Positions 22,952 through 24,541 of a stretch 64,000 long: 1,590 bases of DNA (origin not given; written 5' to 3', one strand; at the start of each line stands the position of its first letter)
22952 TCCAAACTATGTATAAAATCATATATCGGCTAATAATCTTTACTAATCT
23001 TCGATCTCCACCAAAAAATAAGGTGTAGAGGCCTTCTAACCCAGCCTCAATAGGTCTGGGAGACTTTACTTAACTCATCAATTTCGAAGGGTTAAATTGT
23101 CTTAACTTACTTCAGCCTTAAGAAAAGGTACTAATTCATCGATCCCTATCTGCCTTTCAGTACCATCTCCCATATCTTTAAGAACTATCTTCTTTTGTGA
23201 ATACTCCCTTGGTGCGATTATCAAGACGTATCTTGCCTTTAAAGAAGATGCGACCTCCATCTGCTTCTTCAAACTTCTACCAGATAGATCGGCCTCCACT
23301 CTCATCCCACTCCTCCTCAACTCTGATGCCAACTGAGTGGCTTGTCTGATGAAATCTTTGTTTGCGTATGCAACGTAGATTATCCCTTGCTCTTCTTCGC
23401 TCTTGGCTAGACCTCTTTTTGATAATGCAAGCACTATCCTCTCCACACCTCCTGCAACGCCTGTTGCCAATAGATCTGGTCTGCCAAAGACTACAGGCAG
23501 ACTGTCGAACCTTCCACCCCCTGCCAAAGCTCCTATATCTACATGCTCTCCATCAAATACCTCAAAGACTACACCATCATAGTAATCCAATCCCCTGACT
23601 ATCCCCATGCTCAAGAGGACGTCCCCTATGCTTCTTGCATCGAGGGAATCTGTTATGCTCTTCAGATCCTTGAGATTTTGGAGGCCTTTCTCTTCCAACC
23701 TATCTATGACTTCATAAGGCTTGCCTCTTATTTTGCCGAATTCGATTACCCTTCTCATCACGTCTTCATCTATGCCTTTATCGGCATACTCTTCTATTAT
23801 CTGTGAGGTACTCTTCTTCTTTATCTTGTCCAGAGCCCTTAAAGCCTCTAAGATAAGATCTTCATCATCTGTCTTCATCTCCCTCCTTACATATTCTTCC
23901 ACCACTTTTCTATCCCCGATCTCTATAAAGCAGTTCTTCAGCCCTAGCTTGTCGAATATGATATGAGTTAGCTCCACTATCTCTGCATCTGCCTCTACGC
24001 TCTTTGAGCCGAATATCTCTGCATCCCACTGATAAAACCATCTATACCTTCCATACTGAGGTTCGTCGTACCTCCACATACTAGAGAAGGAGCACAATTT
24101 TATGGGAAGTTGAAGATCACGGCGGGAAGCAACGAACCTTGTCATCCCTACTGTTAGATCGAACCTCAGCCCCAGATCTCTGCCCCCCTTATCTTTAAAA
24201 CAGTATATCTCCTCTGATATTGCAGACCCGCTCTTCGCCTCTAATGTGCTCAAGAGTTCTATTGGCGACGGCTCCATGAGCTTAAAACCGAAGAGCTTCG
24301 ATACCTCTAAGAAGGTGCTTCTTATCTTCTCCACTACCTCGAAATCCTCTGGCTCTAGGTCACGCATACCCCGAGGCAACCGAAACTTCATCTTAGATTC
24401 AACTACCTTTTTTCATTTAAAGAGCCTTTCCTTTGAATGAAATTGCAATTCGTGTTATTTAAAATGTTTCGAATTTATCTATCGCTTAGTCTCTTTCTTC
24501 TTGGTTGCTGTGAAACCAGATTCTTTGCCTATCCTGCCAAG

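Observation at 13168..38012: Dispersed family of ~50-nt elements with conserved blocks and a covarying hairpin (candidate sRNA genes or a mobile terminator module)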

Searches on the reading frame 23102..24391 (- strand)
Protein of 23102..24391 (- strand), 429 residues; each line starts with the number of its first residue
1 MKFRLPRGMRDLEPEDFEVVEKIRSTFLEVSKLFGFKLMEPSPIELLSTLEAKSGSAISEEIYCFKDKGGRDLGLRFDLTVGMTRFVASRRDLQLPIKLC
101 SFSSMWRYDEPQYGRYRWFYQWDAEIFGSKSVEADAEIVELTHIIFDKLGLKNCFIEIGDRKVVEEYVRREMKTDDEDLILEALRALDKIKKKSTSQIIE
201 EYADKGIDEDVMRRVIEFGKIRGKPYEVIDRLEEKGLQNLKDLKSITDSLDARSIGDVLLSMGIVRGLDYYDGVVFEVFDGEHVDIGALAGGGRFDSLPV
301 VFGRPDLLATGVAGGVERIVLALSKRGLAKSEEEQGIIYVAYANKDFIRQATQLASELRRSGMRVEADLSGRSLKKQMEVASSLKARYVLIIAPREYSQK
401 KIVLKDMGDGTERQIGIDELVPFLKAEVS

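Call 35: search_protein_families(library=pfam, proteins=[window:23102-24391:-], max_evalue=0.001)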
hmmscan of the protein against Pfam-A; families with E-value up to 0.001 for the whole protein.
window:23102-24391:- (429 aa): 3 families
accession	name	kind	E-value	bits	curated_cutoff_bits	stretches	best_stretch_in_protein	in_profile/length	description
PF13393.11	tRNA-synt_His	-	8.2e-46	157.1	25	1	8-318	1-307/308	Histidyl-tRNA synthetase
PF03129.25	HGTP_anticodon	-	3.1e-14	53.3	21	1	339-426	3-93/94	Anticodon binding domain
PF00587.30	tRNA-synt_2b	-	5.6e-11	43.3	29.3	1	63-279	1-121/179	tRNA synthetase class II core domain (G, H, P, S and T)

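Call 36: find_encoding_contigs(protein=window:23102-24391:-, flank=10000, max_places=10)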
Protein window:23102-24391:- (429 aa): 1 contig read that carries it; 1 place shown.
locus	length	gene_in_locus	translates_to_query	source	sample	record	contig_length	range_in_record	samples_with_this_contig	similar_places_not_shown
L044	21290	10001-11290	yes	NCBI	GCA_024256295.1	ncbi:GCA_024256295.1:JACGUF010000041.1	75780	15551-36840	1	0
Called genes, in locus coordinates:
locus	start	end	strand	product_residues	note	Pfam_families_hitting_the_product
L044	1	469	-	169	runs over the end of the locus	PF25084:LbH_EIF2B, PF00132:Hexapep, PF25087:GMPPB_C (weak), PF14602:Hexapep_2 (weak)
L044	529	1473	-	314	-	PF01408:GFO_IDH_MocA, PF22725:GFO_IDH_MocA_C3, PF02894:GFO_IDH_MocA_C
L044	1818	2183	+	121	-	PF01920:Prefoldin_2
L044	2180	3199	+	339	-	PF01368:DHH, PF02272:DHHA1 (weak)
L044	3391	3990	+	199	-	PF01380:SIS, PF13580:SIS_2 (weak)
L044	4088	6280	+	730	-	PF00009:GTP_EFTU, PF22042:EF-G_D2, PF03144:GTP_EFTU_D2, PF14492:EFG_III, PF03764:EFG_IV, PF00679:EFG_C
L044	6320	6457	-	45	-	-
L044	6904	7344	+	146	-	-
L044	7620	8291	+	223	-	PF00156:Pribosyltran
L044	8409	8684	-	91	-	-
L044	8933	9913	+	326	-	PF03215:Rad17 (faint), PF05496:RuvB_N (weak), PF00004:AAA, PF13401:AAA_22 (faint), PF13177:DNA_pol3_delta2, PF21960:RCF1-5-like_lid, PF08542:Rep_fac_C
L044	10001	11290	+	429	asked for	PF13393:tRNA-synt_His, PF00587:tRNA-synt_2b, PF03129:HGTP_anticodon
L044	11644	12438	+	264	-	-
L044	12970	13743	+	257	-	-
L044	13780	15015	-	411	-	PF00291:PALP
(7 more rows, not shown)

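Call 37: find_homologous_proteins(query=window:23102-24391:-, max_evalue=1e-60)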
Query window:23102-24391:- (429 aa): 7530 proteins with E <= 1e-60 among 8000 candidates; the best 120 are listed.
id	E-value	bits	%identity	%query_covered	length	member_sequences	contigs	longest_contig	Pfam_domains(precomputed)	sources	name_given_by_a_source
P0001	1.7e-256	869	92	100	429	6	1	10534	PF13393.12,PF03129.26,PF00587.31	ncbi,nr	ncbi:MAG: histidine--tRNA ligase [Candidatus Methylarchaceae archaeon HK01M]|nr:histidine--tRNA liga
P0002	6.4e-241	818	85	100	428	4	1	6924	PF13393.12,PF03129.26,PF00587.31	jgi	-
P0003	8.3e-222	755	81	98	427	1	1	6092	PF13393.12,PF03129.26,PF00587.31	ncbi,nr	ncbi:MAG: histidine--tRNA ligase [archaeon]|nr:histidine--tRNA ligase [archaeon]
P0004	1.5e-221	754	79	100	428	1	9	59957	PF13393.12,PF03129.26,PF00587.31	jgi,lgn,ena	jgi:histidyl-tRNA synthetase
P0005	5.5e-220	749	80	98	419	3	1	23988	PF13393.12,PF03129.26,PF00587.31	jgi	-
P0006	1.6e-219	747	78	100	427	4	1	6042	PF13393.12,PF03129.26,PF00587.31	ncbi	-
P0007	2.7e-219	746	78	99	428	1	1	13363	PF13393.12,PF03129.26,PF00587.31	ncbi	ncbi:MAG: histidine--tRNA ligase [Nitrososphaerales archaeon]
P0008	4.3e-219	746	80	98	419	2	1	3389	PF13393.12,PF03129.26,PF00587.31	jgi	-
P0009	6.1e-218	742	78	100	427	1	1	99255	PF13393.12,PF03129.26,PF00587.31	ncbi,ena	-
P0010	1.0e-217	741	78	100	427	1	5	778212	PF13393.12,PF03129.26,PF00587.31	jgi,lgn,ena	-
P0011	1.2e-217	741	77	100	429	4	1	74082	PF13393.12,PF03129.26,PF00587.31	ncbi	ncbi:MAG: histidine--tRNA ligase [Nitrososphaerales archaeon]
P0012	2.8e-216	736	76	100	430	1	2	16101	PF13393.12,PF03129.26,PF00587.31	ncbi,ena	ncbi:MAG: histidine--tRNA ligase [Nitrososphaerales archaeon]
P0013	4.1e-216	736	76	100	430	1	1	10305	PF13393.12,PF03129.26,PF00587.31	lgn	-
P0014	8.9e-213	725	77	98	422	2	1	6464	PF12745.13,PF13393.12,PF03129.26,PF00587.31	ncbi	-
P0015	1.3e-212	724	80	97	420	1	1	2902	PF13393.12,PF03129.26,PF00587.31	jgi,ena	-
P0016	2.5e-212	723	78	98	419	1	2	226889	PF13393.12,PF03129.26,PF00587.31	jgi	jgi:histidyl-tRNA synthetase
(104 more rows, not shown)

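Call 38: find_encoding_contigs(protein=P0010, flank=10000, max_places=3)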
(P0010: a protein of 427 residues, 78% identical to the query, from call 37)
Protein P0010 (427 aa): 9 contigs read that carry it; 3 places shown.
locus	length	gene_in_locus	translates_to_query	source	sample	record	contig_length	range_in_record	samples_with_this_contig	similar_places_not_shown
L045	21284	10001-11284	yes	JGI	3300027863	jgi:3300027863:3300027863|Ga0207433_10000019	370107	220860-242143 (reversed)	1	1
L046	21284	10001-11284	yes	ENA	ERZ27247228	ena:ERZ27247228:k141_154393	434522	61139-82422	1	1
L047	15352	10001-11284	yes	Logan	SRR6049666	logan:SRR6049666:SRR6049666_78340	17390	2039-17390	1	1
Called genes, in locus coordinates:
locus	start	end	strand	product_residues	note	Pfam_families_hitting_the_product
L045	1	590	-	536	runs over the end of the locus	PF02518:HATPase_c (weak), PF09239:Topo-VIb_trans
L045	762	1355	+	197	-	PF06197:DUF998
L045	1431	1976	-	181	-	PF00013:KH_1 (faint), PF21800:KH_KRR1_2nd (weak), PF22891:KH_PNO1_2nd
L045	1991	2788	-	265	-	PF01163:RIO1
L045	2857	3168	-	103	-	PF01176:eIF-1a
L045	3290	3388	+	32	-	-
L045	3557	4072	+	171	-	PF22769:DCD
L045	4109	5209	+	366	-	PF04406:TP6A_N, PF21180:TOP6A-Spo11_Toprim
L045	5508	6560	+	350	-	PF01658:Inos-1-P_synth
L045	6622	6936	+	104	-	-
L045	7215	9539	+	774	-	PF03215:Rad17 (faint), PF05496:RuvB_N (weak), PF13191:AAA_16 (faint), PF14890:Intein_splicing, PF13177:DNA_pol3_delta2, PF21960:RCF1-5-like_lid, PF25361:AAA_lid_RFC1 (weak), PF08542:Rep_fac_C, +2 more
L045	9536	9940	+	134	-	PF00085:Thioredoxin, PF13098:Thioredoxin_2 (weak)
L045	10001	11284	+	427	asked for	PF13393:tRNA-synt_His, PF00587:tRNA-synt_2b, PF03129:HGTP_anticodon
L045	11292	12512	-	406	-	PF00291:PALP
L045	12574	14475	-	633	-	PF03485:Arg_tRNA_synt_N, PF00750:tRNA-synt_1d, PF05746:DALR_1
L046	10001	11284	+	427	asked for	PF13393:tRNA-synt_His, PF00587:tRNA-synt_2b, PF03129:HGTP_anticodon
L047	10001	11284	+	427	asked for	PF13393:tRNA-synt_His, PF00587:tRNA-synt_2b, PF03129:HGTP_anticodon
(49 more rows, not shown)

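Call 39: find_encoding_contigs(protein=P0016, flank=10000, max_places=2)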
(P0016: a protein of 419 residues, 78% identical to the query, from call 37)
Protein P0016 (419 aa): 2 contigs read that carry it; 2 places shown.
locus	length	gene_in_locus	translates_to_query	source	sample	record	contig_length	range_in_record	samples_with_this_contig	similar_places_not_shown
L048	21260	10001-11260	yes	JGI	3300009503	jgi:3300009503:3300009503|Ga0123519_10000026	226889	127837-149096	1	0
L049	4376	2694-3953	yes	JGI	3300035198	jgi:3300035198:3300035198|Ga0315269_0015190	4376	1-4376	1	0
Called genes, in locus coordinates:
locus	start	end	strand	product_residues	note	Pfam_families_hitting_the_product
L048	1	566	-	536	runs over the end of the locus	PF02518:HATPase_c (weak), PF09239:Topo-VIb_trans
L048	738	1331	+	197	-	PF06197:DUF998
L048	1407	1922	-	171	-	PF00013:KH_1 (faint), PF21800:KH_KRR1_2nd (weak), PF22891:KH_PNO1_2nd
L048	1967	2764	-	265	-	PF01163:RIO1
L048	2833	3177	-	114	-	PF01176:eIF-1a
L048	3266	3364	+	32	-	-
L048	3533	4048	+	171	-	PF22769:DCD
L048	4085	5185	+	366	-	PF04406:TP6A_N, PF21180:TOP6A-Spo11_Toprim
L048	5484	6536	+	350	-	PF01658:Inos-1-P_synth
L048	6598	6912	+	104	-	-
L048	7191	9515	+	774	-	PF03215:Rad17 (faint), PF05496:RuvB_N (weak), PF13191:AAA_16 (faint), PF14890:Intein_splicing, PF13177:DNA_pol3_delta2, PF21960:RCF1-5-like_lid, PF25361:AAA_lid_RFC1 (weak), PF08542:Rep_fac_C, +2 more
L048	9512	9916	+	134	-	PF00085:Thioredoxin, PF13098:Thioredoxin_2 (weak)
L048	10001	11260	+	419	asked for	PF13393:tRNA-synt_His, PF00587:tRNA-synt_2b, PF03129:HGTP_anticodon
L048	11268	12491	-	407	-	PF00291:PALP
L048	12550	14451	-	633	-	PF03485:Arg_tRNA_synt_N, PF00750:tRNA-synt_1d, PF05746:DALR_1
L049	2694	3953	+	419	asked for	PF13393:tRNA-synt_His, PF00587:tRNA-synt_2b, PF03129:HGTP_anticodon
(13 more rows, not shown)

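Call 40: find_encoding_contigs(protein=P0009, flank=10000, max_places=2)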
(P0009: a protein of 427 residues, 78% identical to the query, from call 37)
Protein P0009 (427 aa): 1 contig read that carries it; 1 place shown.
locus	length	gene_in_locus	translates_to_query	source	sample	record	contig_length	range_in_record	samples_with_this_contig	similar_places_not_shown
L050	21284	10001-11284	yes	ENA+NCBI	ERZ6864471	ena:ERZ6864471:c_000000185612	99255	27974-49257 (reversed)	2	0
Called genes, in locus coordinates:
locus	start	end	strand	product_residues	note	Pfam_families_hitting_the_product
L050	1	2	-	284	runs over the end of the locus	PF01163:RIO1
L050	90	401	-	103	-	PF01176:eIF-1a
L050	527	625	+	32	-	-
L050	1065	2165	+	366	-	PF04406:TP6A_N, PF21180:TOP6A-Spo11_Toprim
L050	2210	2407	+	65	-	-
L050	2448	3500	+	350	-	PF01658:Inos-1-P_synth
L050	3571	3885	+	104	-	-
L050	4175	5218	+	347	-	-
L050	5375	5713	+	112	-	-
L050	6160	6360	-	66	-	PF05016:ParE_toxin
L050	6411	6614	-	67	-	-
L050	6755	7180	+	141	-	-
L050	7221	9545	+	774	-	PF05496:RuvB_N (weak), PF00004:AAA (faint), PF13401:AAA_22 (faint), PF14890:Intein_splicing, PF13177:DNA_pol3_delta2, PF21960:RCF1-5-like_lid, PF25361:AAA_lid_RFC1 (weak), PF08542:Rep_fac_C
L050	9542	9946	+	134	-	PF00085:Thioredoxin, PF13098:Thioredoxin_2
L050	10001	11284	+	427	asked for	PF13393:tRNA-synt_His, PF00587:tRNA-synt_2b, PF03129:HGTP_anticodon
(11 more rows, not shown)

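Call 41: find_encoding_contigs(protein=P0011, flank=10000, max_places=2)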
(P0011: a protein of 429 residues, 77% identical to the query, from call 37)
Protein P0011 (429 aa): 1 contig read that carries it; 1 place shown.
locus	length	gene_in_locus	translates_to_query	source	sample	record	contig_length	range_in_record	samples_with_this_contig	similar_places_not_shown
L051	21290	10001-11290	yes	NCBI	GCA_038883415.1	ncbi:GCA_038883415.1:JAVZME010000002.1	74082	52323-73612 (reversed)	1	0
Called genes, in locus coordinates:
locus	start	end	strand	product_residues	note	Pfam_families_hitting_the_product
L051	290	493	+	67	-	-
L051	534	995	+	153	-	PF14464:Prok-JAB (weak)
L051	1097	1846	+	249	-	PF00705:PCNA_N, PF02747:PCNA_C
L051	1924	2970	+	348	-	PF26466:DNA_primase_lrg_N (weak), PF04104:DNA_primase_lrg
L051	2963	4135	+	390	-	PF01896:DNA_primase_S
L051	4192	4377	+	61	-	PF24034:DUF7343 (weak), PF12802:MarR_2 (weak)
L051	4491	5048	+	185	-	PF27418:GINS23_N (weak), PF22090:Gins51_C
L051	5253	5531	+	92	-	PF00935:Ribosomal_L44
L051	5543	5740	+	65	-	PF01667:Ribosomal_S27e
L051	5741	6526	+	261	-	PF00575:S1, PF07541:EIF_2_alpha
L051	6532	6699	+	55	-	PF04135:Nop10p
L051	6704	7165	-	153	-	PF13302:Acetyltransf_3 (weak), PF13527:Acetyltransf_9 (weak), PF00583:Acetyltransf_1, PF13673:Acetyltransf_10, PF13508:Acetyltransf_7, PF08445:FR47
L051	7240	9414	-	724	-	PF02516:STT3, PF22627:AglB_core-like (faint)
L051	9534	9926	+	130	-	PF00085:Thioredoxin, PF13098:Thioredoxin_2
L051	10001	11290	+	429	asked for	PF13393:tRNA-synt_His, PF00587:tRNA-synt_2b, PF03129:HGTP_anticodon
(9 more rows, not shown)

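Call 42: find_encoding_contigs(protein=P0004, flank=10000, max_places=3)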
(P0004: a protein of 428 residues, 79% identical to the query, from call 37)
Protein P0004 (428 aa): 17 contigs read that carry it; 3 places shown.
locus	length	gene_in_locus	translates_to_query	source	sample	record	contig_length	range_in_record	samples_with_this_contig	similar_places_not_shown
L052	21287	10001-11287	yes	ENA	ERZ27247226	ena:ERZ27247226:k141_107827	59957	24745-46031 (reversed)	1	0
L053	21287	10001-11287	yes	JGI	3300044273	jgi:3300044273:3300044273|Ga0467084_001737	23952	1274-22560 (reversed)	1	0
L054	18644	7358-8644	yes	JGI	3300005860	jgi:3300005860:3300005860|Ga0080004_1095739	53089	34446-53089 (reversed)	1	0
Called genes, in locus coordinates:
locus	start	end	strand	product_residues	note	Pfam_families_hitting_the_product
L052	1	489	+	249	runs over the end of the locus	PF00705:PCNA_N, PF02747:PCNA_C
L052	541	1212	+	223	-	PF12802:MarR_2 (faint), PF24034:DUF7343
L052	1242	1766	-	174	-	PF13473:Cupredoxin_1 (weak), PF00127:Copper-bind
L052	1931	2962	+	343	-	PF26466:DNA_primase_lrg_N (weak), PF04104:DNA_primase_lrg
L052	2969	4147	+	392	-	PF01896:DNA_primase_S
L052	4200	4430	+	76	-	PF24034:DUF7343 (weak), PF09339:HTH_IclR (weak), PF13412:HTH_24 (weak), PF12802:MarR_2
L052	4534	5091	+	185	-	PF22090:Gins51_C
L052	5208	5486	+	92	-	PF00935:Ribosomal_L44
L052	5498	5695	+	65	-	PF01667:Ribosomal_S27e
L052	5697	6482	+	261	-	PF00575:S1, PF07541:EIF_2_alpha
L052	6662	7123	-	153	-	PF13527:Acetyltransf_9 (weak), PF00583:Acetyltransf_1, PF13673:Acetyltransf_10, PF13420:Acetyltransf_4 (weak), PF13508:Acetyltransf_7, PF08445:FR47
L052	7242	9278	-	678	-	PF02516:STT3, PF22627:AglB_core-like (faint), PF27869:HaoB_nitrify (faint)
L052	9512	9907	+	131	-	PF00085:Thioredoxin, PF13098:Thioredoxin_2, PF07449:HyaE (faint)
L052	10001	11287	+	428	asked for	PF13393:tRNA-synt_His, PF00587:tRNA-synt_2b, PF03129:HGTP_anticodon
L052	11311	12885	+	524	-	PF14010:PEPcase_2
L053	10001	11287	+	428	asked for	PF13393:tRNA-synt_His, PF00587:tRNA-synt_2b, PF03129:HGTP_anticodon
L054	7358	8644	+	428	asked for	PF13393:tRNA-synt_His, PF00587:tRNA-synt_2b, PF03129:HGTP_anticodon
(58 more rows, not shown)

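Call 44: find_encoding_contigs(protein=P0001, flank=10000, max_places=3)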
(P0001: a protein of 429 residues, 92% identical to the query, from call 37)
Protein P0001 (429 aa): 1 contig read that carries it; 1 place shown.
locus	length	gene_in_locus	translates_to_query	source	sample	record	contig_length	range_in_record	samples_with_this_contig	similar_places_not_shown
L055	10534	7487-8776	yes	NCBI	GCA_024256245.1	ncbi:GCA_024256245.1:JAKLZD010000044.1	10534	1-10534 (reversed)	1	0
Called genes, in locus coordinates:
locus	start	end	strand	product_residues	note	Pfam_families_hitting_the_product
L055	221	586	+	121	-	PF01920:Prefoldin_2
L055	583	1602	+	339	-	PF01368:DHH, PF02272:DHHA1 (faint)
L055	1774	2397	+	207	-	PF01380:SIS, PF13580:SIS_2 (weak)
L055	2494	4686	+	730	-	PF00009:GTP_EFTU, PF22042:EF-G_D2, PF03144:GTP_EFTU_D2, PF14492:EFG_III, PF03764:EFG_IV, PF00679:EFG_C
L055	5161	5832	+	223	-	PF00156:Pribosyltran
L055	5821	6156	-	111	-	-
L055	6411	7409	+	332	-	PF03215:Rad17 (weak), PF05496:RuvB_N (faint), PF13191:AAA_16 (faint), PF13177:DNA_pol3_delta2, PF13401:AAA_22 (faint), PF00004:AAA, PF21960:RCF1-5-like_lid, PF08542:Rep_fac_C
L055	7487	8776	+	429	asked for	PF13393:tRNA-synt_His, PF00587:tRNA-synt_2b, PF03129:HGTP_anticodon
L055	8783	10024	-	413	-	PF00291:PALP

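Call 45: find_encoding_contigs(protein=P0002, flank=10000, max_places=3)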
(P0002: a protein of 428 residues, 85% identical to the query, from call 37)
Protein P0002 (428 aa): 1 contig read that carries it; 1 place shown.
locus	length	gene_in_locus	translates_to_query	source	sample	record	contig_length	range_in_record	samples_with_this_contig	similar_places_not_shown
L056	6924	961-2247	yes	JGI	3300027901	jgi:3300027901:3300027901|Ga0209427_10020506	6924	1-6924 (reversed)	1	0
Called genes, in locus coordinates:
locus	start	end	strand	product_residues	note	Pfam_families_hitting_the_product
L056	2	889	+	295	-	?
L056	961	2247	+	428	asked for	PF13393:tRNA-synt_His, PF00587:tRNA-synt_2b, PF03129:HGTP_anticodon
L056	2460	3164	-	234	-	PF01987:AIM24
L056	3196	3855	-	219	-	PF00702:Hydrolase, PF08282:Hydrolase_3 (faint), PF13419:HAD_2, PF13242:Hydrolase_like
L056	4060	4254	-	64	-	-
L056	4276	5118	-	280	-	PF01149:Fapy_DNA_glyco, PF05833:NFACT_N (faint), PF06831:H2TH, PF06827:zf-FPG_IleRS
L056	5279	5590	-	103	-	-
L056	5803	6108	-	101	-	PF12773:DZR (faint), PF13240:Zn_Ribbon_1, PF13248:Zn_ribbon_3, PF24463:DUF7577 (weak)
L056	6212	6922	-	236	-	?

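Call 46: find_encoding_contigs(protein=P0005, flank=10000, max_places=3)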
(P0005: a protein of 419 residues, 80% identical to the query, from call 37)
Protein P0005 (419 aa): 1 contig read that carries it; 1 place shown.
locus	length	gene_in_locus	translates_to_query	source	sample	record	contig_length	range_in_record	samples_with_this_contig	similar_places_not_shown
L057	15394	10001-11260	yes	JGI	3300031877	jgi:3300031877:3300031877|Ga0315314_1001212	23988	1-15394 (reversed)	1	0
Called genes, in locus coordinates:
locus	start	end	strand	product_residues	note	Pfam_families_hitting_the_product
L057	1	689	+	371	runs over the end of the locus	PF07690:MFS_1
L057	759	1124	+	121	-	PF01920:Prefoldin_2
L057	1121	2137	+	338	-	PF01368:DHH, PF02272:DHHA1 (weak)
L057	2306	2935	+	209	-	PF13580:SIS_2 (faint), PF01380:SIS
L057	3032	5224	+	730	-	PF00009:GTP_EFTU, PF22042:EF-G_D2, PF03144:GTP_EFTU_D2, PF14492:EFG_III, PF03764:EFG_IV, PF00679:EFG_C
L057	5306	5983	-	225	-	PF00156:Pribosyltran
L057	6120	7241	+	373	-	PF16640:Big_3_5 (faint)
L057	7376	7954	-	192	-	PF01909:NTP_transf_2, PF18765:Polbeta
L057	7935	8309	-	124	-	-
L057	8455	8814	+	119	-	-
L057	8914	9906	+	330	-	PF03215:Rad17 (weak), PF05496:RuvB_N (weak), PF20720:nSTAND3 (faint), PF00004:AAA, PF13177:DNA_pol3_delta2, PF21960:RCF1-5-like_lid, PF25361:AAA_lid_RFC1 (weak), PF08542:Rep_fac_C, +2 more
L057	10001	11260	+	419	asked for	PF13393:tRNA-synt_His, PF00587:tRNA-synt_2b, PF03129:HGTP_anticodon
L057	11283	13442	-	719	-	PF05048:NosD, PF13229:Beta_helix, PF05048:NosD, PF13229:Beta_helix, PF05048:NosD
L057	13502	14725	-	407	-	PF00291:PALP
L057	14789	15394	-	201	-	?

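Call 47: find_encoding_contigs(protein=P0003, flank=10000, max_places=3)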
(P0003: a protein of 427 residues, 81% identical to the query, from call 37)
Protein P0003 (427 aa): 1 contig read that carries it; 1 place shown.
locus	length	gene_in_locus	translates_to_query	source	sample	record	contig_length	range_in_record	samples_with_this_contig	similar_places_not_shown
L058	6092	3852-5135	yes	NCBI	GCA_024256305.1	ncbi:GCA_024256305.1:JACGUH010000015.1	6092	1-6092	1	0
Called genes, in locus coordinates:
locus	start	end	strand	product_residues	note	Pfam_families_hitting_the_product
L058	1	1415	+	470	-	PF22042:EF-G_D2, PF03144:GTP_EFTU_D2, PF14492:EFG_III, PF03764:EFG_IV, PF00679:EFG_C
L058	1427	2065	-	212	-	PF00156:Pribosyltran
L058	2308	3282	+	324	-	PF05496:RuvB_N (weak), PF20720:nSTAND3 (faint), PF00004:AAA, PF13401:AAA_22 (faint), PF13177:DNA_pol3_delta2, PF25361:AAA_lid_RFC1 (weak), PF21960:RCF1-5-like_lid, PF08542:Rep_fac_C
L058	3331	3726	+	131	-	PF00085:Thioredoxin, PF13098:Thioredoxin_2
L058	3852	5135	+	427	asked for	PF13393:tRNA-synt_His, PF00587:tRNA-synt_2b, PF03129:HGTP_anticodon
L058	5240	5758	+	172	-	-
